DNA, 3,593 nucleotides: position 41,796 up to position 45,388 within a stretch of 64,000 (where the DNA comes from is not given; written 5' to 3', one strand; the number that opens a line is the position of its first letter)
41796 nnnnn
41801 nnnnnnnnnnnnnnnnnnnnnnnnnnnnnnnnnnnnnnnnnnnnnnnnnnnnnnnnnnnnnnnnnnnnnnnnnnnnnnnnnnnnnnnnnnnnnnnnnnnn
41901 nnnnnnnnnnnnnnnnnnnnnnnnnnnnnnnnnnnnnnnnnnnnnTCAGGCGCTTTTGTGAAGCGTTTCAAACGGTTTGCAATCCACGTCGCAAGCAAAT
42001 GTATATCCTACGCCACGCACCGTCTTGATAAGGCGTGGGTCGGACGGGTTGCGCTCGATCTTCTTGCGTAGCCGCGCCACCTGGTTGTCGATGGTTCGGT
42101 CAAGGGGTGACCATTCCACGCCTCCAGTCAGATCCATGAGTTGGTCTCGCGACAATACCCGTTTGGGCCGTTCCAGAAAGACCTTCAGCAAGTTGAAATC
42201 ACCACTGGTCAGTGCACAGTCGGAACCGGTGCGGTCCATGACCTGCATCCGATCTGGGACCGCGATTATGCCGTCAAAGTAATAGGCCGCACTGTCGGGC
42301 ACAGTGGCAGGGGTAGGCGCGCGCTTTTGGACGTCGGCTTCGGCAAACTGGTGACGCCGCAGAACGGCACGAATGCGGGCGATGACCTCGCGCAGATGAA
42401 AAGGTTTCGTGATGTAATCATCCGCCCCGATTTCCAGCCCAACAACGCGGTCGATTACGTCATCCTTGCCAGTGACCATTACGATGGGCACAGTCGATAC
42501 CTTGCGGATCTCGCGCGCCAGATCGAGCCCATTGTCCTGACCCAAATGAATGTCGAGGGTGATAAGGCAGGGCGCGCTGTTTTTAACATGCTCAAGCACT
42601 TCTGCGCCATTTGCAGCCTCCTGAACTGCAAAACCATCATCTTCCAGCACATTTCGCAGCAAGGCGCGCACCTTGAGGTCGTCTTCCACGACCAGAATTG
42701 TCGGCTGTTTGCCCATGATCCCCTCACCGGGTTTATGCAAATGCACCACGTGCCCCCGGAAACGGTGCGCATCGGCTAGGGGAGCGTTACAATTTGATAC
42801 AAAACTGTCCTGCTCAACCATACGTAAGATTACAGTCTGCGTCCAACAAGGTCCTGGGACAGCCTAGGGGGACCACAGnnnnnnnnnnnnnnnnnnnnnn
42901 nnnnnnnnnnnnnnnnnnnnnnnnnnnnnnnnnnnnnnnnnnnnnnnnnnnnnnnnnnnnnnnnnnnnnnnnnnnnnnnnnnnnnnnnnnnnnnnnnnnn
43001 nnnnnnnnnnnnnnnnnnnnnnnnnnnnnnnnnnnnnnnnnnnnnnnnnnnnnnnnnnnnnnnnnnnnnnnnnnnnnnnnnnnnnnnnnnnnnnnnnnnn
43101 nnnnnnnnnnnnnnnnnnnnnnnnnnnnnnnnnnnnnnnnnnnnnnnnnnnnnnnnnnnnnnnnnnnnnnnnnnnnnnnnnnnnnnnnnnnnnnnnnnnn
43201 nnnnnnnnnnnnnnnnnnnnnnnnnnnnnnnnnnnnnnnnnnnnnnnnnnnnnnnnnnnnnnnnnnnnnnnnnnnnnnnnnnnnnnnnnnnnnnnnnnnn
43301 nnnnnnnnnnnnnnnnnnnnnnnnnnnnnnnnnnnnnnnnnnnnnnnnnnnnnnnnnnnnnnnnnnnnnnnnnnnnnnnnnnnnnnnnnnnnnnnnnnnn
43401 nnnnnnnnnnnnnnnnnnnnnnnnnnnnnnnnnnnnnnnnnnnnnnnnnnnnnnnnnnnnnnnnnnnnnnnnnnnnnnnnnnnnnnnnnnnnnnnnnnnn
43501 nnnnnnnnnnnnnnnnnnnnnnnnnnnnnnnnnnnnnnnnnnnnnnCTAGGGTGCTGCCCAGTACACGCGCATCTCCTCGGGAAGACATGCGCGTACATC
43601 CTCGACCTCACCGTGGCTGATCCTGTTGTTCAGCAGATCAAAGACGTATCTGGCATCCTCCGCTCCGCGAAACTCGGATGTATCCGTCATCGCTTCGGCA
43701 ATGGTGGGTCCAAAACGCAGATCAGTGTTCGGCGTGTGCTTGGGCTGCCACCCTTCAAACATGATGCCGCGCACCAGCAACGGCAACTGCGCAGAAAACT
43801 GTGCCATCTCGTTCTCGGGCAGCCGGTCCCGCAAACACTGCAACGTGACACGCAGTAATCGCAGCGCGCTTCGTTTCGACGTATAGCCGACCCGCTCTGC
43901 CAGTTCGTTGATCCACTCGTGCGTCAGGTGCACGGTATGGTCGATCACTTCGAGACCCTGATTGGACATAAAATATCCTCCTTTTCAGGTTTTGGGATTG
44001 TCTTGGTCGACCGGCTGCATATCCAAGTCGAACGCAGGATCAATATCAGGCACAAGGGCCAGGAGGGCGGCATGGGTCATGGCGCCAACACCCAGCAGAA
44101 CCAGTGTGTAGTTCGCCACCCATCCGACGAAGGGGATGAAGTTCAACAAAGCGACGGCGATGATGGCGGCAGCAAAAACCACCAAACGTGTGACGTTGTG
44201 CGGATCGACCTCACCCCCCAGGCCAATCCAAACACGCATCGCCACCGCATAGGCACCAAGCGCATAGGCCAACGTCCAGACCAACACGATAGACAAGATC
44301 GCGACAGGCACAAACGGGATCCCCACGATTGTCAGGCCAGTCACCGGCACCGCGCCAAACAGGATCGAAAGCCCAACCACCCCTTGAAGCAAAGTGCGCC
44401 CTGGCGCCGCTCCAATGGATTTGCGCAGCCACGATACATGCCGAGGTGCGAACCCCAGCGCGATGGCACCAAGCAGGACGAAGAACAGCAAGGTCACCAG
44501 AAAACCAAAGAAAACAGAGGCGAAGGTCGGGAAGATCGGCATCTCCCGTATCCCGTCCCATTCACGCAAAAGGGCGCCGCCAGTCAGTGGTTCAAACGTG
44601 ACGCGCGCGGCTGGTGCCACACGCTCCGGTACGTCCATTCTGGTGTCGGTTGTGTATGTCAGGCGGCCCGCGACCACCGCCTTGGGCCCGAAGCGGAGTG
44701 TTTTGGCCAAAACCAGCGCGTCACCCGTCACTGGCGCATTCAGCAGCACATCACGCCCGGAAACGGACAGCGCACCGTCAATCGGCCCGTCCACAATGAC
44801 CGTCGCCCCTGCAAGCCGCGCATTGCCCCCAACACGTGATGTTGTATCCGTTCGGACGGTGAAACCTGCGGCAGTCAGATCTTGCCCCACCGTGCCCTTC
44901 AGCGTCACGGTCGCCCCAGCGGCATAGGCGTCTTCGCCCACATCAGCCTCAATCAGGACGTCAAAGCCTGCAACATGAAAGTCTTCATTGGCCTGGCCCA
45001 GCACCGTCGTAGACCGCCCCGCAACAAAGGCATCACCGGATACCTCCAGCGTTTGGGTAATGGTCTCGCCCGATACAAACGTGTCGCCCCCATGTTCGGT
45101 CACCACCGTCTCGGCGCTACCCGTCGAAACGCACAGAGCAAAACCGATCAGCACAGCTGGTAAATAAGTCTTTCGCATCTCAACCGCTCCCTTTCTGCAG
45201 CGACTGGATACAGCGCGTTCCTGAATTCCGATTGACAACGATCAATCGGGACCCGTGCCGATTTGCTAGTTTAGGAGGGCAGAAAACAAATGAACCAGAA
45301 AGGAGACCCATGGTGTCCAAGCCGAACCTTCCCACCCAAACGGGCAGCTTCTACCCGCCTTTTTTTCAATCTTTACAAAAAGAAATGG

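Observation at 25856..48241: About 22-kb hypoxia/dormancy-type island wired by six TTGA-N6-TCAA boxes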

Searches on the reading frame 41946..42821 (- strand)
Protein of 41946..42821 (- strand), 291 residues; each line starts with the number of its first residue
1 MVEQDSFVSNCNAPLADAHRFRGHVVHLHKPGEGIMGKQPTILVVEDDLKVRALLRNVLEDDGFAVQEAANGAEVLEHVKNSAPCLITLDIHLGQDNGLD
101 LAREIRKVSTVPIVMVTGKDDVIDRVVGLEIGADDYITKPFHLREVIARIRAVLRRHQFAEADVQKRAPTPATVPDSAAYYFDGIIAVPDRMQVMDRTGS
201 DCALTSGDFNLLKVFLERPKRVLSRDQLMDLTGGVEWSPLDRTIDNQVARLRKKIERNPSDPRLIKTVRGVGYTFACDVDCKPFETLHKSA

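Call 6: search_protein_families(library=pfam, proteins=[window:41946-42821:-])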
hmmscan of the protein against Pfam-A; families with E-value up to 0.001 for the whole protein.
window:41946-42821:- (291 aa): 2 families
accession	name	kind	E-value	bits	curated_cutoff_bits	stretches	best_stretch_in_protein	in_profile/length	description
PF00072.30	Response_reg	-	1.3e-28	99.8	30.2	1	42-151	1-111/111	Response regulator receiver domain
PF00486.34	Trans_reg_C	-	7.6e-23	80.8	26.2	1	201-275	3-77/77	Transcriptional regulatory protein, C terminal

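Call 25: search_dna_similar(query=window:41949-42716:-, collection=plasmids, mode=protein, max_rows=30)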
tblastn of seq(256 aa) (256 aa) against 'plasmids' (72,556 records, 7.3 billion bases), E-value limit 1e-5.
The search stops at 5000 records and this limit was reached: more records match than are counted here, and every count below describes the 5000 best-scoring records only.
In 1 record(s) the limit of 40 matching pieces per record was reached: places in those records are undercounted.
Records with a match: at least 5000; places in all: 13225; records where one place covers at least 80% of the query: 4994.
Best place of each record, by identity: 60-80% 1; <60% 4999.
By first word of the organism name: Klebsiella 1590; Enterococcus 471; Escherichia 336; Rhizobium 279; Bacillus 218; Agrobacterium 182; Sinorhizobium 167; Ralstonia 141; Enterobacter 139; Salmonella 127; and 245 more.
By predicted mobility (MOB-suite, as given by PLSDB): non-mobilizable 2423; conjugative 1819; mobilizable 758.
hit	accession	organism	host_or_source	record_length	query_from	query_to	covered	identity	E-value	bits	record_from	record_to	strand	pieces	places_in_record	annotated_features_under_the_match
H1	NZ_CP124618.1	Tropicibacter oceani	pure culture,sediment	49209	1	244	95%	60.4%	1e-89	296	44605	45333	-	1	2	response regulator transcription factor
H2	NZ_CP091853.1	Terrarubrum flagellatum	cell culture,forest soil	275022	7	244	93%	54.2%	5e-73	248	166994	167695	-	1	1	response regulator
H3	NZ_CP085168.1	Sulfitobacter sp. DSM 110093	cell culture,Sediment from the Channel ...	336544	7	240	91%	53.4%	2e-70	241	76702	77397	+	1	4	response regulator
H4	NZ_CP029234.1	Sinorhizobium fredii CCBAU 45436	Glycine max,cell culture,plant root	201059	7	244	93%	49.0%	1e-62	219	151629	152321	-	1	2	response regulator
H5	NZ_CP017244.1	Rhizobium etli 8C-3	Phaseolus vulgaris,cell culture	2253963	2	241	94%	47.9%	4e-59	208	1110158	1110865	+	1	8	record has no annotation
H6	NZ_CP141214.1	Sinorhizobium meliloti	alfalfa,Isolate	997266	7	242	92%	48.5%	7e-61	214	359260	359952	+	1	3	response regulator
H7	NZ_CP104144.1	Rhizobium sullae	Sulla coronaria,cell culture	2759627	7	240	91%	48.9%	6e-60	211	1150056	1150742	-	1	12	record has no annotation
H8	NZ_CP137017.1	Sinorhizobium fredii GR64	Phaseolus vulgaris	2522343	1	242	95%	47.2%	1e-61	216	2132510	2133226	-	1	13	record has no annotation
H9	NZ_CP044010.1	Rhizobium sp. BG6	Prosopis cineraria,pure bacterial ...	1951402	1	245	96%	46.5%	3e-59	209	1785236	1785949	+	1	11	none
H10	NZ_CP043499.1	Rhizobium grahamii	Prosopis cineraria,pure bacterial ...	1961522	1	245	96%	46.5%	3e-59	209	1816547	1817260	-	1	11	none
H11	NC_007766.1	Rhizobium etli CFN 42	-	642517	7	248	95%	47.0%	1e-59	210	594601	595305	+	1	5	response regulator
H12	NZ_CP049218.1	Agrobacterium tumefaciens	Clematis,cell culture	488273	2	255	99%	44.7%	3e-58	206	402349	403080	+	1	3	response regulator | hypothetical protein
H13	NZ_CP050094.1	Rhizobium leguminosarum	Trifolium pratense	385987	7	245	93%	47.5%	5e-61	214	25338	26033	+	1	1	response regulator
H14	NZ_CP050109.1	Rhizobium leguminosarum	Trifolium repens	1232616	7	245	93%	47.5%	1e-58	207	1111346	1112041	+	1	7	record has no annotation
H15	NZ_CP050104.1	Rhizobium leguminosarum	Trifolium repens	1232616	7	245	93%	47.5%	1e-58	207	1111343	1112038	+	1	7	record has no annotation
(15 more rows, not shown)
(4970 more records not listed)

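Call 26: get_annotated_region(hit=H11, flank=15000)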
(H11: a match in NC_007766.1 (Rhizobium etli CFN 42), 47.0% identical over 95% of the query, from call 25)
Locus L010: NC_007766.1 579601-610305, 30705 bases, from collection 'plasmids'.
description: Rhizobium etli CFN 42 plasmid p42f, complete sequence
organism: Rhizobium etli CFN 42 (NCBI taxid 347834)
taxonomy: Bacteria; Pseudomonadota; Alphaproteobacteria; Hyphomicrobiales; Rhizobiaceae; Rhizobium; Rhizobium etli; Rhizobium etli CFN 42
host: -; source: -; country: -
typing (MOB-suite, as given by PLSDB): non-mobilizable
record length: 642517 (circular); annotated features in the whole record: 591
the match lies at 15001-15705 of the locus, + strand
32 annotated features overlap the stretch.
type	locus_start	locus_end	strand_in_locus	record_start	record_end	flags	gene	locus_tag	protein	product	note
CDS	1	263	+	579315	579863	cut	-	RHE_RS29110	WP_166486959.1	cytochrome c oxidase subunit 3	-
CDS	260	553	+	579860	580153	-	-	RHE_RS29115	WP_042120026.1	cytochrome C oxidase subunit IV family protein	-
CDS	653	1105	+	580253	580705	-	-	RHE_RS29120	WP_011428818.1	cytochrome c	-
CDS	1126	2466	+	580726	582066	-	-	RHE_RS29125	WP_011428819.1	cbb3-type cytochrome c oxidase subunit I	GO:0009060 - aerobic respiration [Evidence IEA]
CDS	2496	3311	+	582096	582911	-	-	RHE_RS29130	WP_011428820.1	CbbQ/NirQ/NorQ/GpvN family protein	-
CDS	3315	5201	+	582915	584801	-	-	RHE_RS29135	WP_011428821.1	VWA domain-containing protein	-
CDS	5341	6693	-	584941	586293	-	hemN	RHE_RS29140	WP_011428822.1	oxygen-independent coproporphyrinogen III oxidase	GO:0006779 - porphyrin-containing compound biosynthetic process [Evidence IEA]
CDS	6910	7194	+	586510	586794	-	-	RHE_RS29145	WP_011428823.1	DUF2249 domain-containing protein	-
CDS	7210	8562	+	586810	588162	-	-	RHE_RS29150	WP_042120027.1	hypothetical protein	-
CDS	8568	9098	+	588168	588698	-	-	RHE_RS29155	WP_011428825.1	DUF2249 domain-containing protein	-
CDS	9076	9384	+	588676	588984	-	-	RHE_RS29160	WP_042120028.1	metal-sulfur cluster assembly factor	-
CDS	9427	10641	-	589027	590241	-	-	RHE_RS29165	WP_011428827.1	NnrS family protein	-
CDS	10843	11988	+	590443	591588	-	nirK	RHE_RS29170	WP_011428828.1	copper-containing nitrite reductase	GO:0006807 - nitrogen compound metabolic process [Evidence IEA]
CDS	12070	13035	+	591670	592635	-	-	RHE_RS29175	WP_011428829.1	SUMF1/EgtB/PvdO family nonheme iron enzyme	-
CDS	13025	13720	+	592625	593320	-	-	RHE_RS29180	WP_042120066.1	Crp/Fnr family transcriptional regulator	GO:0006355 - regulation of DNA-templated transcription [Evidence IEA]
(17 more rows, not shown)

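Call 27: get_annotated_region(hit=H1, flank=20000)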
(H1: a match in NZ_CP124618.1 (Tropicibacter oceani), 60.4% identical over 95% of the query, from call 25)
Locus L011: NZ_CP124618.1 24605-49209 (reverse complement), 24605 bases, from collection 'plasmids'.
description: Tropicibacter oceani strain YMD87 plasmid unnamed2, complete sequence
organism: Tropicibacter oceani (NCBI taxid 3058420)
taxonomy: Bacteria; Pseudomonadota; Alphaproteobacteria; Rhodobacterales; Roseobacteraceae; Tropicibacter; Tropicibacter oceani
host: -; source: pure culture,sediment; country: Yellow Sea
typing (MOB-suite, as given by PLSDB): non-mobilizable
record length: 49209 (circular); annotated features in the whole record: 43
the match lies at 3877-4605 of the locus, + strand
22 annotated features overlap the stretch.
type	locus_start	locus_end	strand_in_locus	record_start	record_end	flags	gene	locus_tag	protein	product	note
CDS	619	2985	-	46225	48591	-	ppsA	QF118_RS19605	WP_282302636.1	phosphoenolpyruvate synthase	GO:0016310 - phosphorylation [Evidence IEA]; GO:0006090 - pyruvate metabolic process [Evidence IEA]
CDS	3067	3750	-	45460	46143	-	-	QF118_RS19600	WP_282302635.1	helix-turn-helix domain-containing protein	GO:0006355 - regulation of DNA-templated transcription [Evidence IEA]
CDS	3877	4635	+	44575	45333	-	-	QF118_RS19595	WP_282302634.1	response regulator transcription factor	GO:0000160 - phosphorelay signal transduction system [Evidence IEA]; GO:0006355 - regulation of DNA-templated ...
CDS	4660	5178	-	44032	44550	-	-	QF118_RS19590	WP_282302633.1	CBS domain-containing protein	-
CDS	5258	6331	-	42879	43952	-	-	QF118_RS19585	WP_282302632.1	ParB/RepB/Spo0J family partition protein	-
CDS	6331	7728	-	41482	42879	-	-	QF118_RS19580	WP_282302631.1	AAA family ATPase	-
CDS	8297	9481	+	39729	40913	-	-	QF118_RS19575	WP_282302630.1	replication initiation protein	GO:0006270 - DNA replication initiation [Evidence IEA]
CDS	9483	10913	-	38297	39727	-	-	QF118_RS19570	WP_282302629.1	HAMP domain-containing sensor histidine kinase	GO:0007165 - signal transduction [Evidence IEA]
CDS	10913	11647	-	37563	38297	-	-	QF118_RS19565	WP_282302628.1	response regulator transcription factor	GO:0000160 - phosphorelay signal transduction system [Evidence IEA]; GO:0006355 - regulation of DNA-templated ...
CDS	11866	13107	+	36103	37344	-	-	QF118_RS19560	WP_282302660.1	ABC transporter substrate-binding protein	-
CDS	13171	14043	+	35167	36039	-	-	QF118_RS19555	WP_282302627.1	sugar ABC transporter permease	-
CDS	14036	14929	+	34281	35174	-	-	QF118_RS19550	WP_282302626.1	carbohydrate ABC transporter permease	GO:0008643 - carbohydrate transport [Evidence IEA]; GO:0055085 - transmembrane transport [Evidence IEA]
CDS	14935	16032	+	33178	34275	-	ugpC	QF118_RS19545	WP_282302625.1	sn-glycerol-3-phosphate ABC transporter ATP-binding protein UgpC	-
CDS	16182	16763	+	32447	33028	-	-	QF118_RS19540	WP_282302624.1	hypothetical protein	-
CDS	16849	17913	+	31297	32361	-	-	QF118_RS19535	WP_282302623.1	radical SAM protein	-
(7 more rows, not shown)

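Call 28: get_annotated_region(hit=H6, flank=15000)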
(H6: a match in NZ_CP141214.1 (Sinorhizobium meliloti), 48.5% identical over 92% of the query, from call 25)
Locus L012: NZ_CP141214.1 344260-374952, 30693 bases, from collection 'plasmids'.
description: Sinorhizobium meliloti strain LMB1 plasmid pB, complete sequence
organism: Sinorhizobium meliloti (NCBI taxid 382)
taxonomy: Bacteria; Pseudomonadota; Alphaproteobacteria; Hyphomicrobiales; Rhizobiaceae; Sinorhizobium; Sinorhizobium meliloti
host: -; source: alfalfa,Isolate; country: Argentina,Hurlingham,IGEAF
typing (MOB-suite, as given by PLSDB): conjugative; relaxase MOBQ; mating-pair formation MPF_T
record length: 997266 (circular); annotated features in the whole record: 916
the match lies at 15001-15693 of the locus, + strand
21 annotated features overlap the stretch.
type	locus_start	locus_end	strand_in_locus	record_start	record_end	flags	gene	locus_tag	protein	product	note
CDS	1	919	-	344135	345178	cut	-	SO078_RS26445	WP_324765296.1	alpha/beta hydrolase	-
CDS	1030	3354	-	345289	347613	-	-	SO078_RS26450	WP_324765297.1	heavy metal translocating P-type ATPase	-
CDS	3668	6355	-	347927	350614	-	-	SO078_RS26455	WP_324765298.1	HAD-IC family P-type ATPase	-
CDS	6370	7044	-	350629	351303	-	-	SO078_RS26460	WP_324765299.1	BON domain-containing protein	-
CDS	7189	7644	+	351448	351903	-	-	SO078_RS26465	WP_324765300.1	pyridoxamine 5'-phosphate oxidase family protein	-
CDS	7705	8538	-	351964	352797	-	-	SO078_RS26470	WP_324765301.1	universal stress protein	-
CDS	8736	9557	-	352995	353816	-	-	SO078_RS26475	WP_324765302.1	universal stress protein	-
CDS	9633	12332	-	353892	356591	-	-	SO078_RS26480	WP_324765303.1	bifunctional acetate--CoA ligase family protein/GNAT family N-acetyltransferase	-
CDS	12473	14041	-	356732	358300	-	-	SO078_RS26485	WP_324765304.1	PAS domain S-box protein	-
CDS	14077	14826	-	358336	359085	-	-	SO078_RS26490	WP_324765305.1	helix-turn-helix domain-containing protein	GO:0006355 - regulation of DNA-templated transcription [Evidence IEA]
CDS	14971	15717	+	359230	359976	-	-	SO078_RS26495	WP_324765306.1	response regulator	GO:0000160 - phosphorelay signal transduction system [Evidence IEA]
CDS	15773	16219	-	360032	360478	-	-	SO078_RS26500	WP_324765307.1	hypothetical protein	-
CDS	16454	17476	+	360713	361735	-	argF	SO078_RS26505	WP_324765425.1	ornithine carbamoyltransferase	GO:0042450 - arginine biosynthetic process via ornithine [Evidence IEA]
CDS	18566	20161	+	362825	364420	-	-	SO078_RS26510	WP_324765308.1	MBL fold metallo-hydrolase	-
CDS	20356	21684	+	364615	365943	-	-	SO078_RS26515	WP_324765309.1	trypsin-like peptidase domain-containing protein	-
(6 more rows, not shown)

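Call 29: get_annotated_region(hit=H3, flank=15000)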
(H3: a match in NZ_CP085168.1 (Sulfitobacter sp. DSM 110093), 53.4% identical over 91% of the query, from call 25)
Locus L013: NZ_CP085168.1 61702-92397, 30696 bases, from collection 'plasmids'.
description: Sulfitobacter sp. DSM 110093 plasmid pDSM110093_a, complete sequence
organism: Sulfitobacter sp. DSM 110093 (NCBI taxid 2883127)
taxonomy: Bacteria; Pseudomonadota; Alphaproteobacteria; Rhodobacterales; Roseobacteraceae; Sulfitobacter; Sulfitobacter sp. DSM 110093
host: -; source: cell culture,Sediment from the Channel Sea by Roscoff; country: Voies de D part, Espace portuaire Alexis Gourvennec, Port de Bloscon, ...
typing (MOB-suite, as given by PLSDB): mobilizable; relaxase MOBP
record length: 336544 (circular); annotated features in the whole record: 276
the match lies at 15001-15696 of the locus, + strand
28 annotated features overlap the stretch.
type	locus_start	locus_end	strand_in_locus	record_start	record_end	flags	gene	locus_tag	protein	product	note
CDS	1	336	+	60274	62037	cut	-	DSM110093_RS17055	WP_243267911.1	GMC family oxidoreductase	-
CDS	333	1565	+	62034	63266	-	-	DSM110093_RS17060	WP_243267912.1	c-type cytochrome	-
CDS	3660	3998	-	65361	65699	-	-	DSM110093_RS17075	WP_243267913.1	cytochrome c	-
CDS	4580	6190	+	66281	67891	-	ccoN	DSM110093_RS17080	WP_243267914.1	cytochrome-c oxidase, cbb3-type subunit I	-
CDS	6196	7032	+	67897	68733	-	ccoO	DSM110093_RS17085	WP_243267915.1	cytochrome-c oxidase, cbb3-type subunit II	-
CDS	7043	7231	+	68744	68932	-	-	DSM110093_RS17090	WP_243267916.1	cbb3-type cytochrome c oxidase subunit 3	-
CDS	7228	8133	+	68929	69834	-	ccoP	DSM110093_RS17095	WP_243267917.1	cytochrome-c oxidase, cbb3-type subunit III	-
CDS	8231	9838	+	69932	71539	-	ccoG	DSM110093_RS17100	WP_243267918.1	cytochrome c oxidase accessory protein CcoG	GO:0008535 - respiratory chain complex IV assembly [Evidence IEA]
CDS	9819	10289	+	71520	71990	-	-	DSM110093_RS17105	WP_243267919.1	FixH family protein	-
CDS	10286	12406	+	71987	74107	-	-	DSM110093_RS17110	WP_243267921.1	heavy metal translocating P-type ATPase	-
CDS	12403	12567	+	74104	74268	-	ccoS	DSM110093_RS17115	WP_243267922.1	cbb3-type cytochrome oxidase assembly protein CcoS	GO:0008535 - respiratory chain complex IV assembly [Evidence IEA]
CDS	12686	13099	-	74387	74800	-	-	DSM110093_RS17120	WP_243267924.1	universal stress protein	-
CDS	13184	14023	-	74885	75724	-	-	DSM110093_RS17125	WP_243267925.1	universal stress protein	-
CDS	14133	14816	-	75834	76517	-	-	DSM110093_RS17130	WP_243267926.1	helix-turn-helix domain-containing protein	GO:0006355 - regulation of DNA-templated transcription [Evidence IEA]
CDS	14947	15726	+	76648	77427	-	-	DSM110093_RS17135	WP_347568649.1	response regulator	GO:0000160 - phosphorelay signal transduction system [Evidence IEA]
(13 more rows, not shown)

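Call 38: search_protein_families(library=ncbifam, proteins=[window:41946-42716:-], max_evalue=0.01)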
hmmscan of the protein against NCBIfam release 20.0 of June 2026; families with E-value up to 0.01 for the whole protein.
window:41946-42716:- (256 aa): 102 families (the best 25 are shown)
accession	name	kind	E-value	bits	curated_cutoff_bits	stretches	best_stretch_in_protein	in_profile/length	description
NF007005.1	PRK09468.1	equivalog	2.6e-62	210.4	331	1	5-243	4-234/237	osmolarity response regulator transcription factor OmpR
NF008034.0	PRK10766.1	equivalog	7.4e-56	189.2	275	1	6-244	4-230/231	two-component system response regulator TorR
NF040534.1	resp_reg_YycF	equivalog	5.8e-55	186.1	340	1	6-239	2-226/231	response regulator YycF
NF008378.0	PRK11173.1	equivalog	3.5e-53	180.4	334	1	4-245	3-237/238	two-component system response regulator ArcA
NF040689.1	MtrAB_MtrA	equivalog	6.6e-53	179.3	300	1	7-239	1-217/219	MtrAB system response regulator MtrA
NF008296.0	PRK11083.1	equivalog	1.2e-52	178.6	273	1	3-241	2-226/228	two-component system response regulator CreB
NF007982.1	PRK10710.1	equivalog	4.9e-52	176.8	380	1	3-243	6-230/235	envelope stress response regulator BaeR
NF045944.1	ResRegRpaBCyano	equivalog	2.4e-51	174.3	330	1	8-240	1-227/229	response regulator transcription factor RpaB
NF010430.0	PRK13856.1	equivalog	3.6e-51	174.2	344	1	7-247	4-234/241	two-component response regulator VirG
NF041733.1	resp_reg_CseB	equivalog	1.6e-50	171.6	350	1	6-240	2-226/228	two-component system response regulator CseB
TIGR02154.1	PhoB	equivalog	3.1e-50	170.6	296.2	1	4-240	2-225/226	phosphate regulon transcriptional regulator PhoB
NF053854.1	RespRegPhoBBctds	equivalog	3e-46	157.6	270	1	7-240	1-224/225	two-component system response regulator PhoB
NF008199.0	PRK10955.1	equivalog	6.8e-45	153.8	341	1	7-240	4-228/232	envelope stress response regulator transcription factor CpxR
NF033117.2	vanR_ACDEGLN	exception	1.7e-42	145.5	350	1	7-239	1-224/226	VanR-ABDEGLN family response regulator transcription factor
TIGR01387.1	cztR_silR_copR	subfamily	1.6e-40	139.1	279.2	1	7-240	1-218/218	heavy metal response regulator transcription factor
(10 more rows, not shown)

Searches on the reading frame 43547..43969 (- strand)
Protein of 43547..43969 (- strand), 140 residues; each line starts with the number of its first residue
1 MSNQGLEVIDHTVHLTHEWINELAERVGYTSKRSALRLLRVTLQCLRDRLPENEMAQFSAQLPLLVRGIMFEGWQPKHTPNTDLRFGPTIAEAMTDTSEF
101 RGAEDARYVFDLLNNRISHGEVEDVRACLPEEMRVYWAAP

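Call 6: search_protein_families(library=pfam, proteins=[window:43547-43969:-])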
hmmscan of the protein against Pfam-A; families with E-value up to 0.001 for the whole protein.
window:43547-43969:- (140 aa): 1 family
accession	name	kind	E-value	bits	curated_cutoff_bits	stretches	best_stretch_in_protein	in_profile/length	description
PF10025.14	DUF2267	-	3.8e-26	92.2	29.8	1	16-134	1-120/122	Uncharacterized conserved protein (DUF2267)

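Call 38: search_protein_families(library=ncbifam, proteins=[window:43547-43969:-], max_evalue=0.01)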
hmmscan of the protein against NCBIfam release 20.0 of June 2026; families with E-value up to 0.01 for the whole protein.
window:43547-43969:- (140 aa): 0 families

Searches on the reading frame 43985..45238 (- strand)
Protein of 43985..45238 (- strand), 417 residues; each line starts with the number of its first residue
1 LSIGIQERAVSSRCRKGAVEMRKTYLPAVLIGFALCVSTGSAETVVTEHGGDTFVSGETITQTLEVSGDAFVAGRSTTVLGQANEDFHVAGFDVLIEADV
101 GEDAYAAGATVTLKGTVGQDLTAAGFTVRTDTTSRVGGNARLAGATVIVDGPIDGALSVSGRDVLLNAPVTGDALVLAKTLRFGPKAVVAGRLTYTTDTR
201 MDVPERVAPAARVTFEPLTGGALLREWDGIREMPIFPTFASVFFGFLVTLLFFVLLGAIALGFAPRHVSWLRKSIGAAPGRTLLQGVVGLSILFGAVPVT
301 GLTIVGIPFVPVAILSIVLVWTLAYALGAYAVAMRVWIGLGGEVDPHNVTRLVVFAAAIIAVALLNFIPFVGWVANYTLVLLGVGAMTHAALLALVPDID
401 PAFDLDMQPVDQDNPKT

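Call 6: search_protein_families(library=pfam, proteins=[window:43985-45238:-])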
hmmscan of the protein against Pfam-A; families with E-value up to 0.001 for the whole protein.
window:43985-45238:- (417 aa): 0 families

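Call 38: search_protein_families(library=ncbifam, proteins=[window:43985-45178:-], max_evalue=0.01)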
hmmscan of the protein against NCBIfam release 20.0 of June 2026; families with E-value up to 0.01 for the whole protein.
window:43985-45178:- (397 aa): 0 families

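Call 57: search_protein_families(library=pfam, proteins=[window:43985-45178:-], max_evalue=10)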
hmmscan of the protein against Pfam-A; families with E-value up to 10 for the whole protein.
window:43985-45178:- (397 aa): 0 families

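Call 66: search_solved_structures(query=window:43985-45178:-, max_evalue=1)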
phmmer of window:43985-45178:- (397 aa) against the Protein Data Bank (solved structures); distinct sequences matched with E-value up to 1: 0.
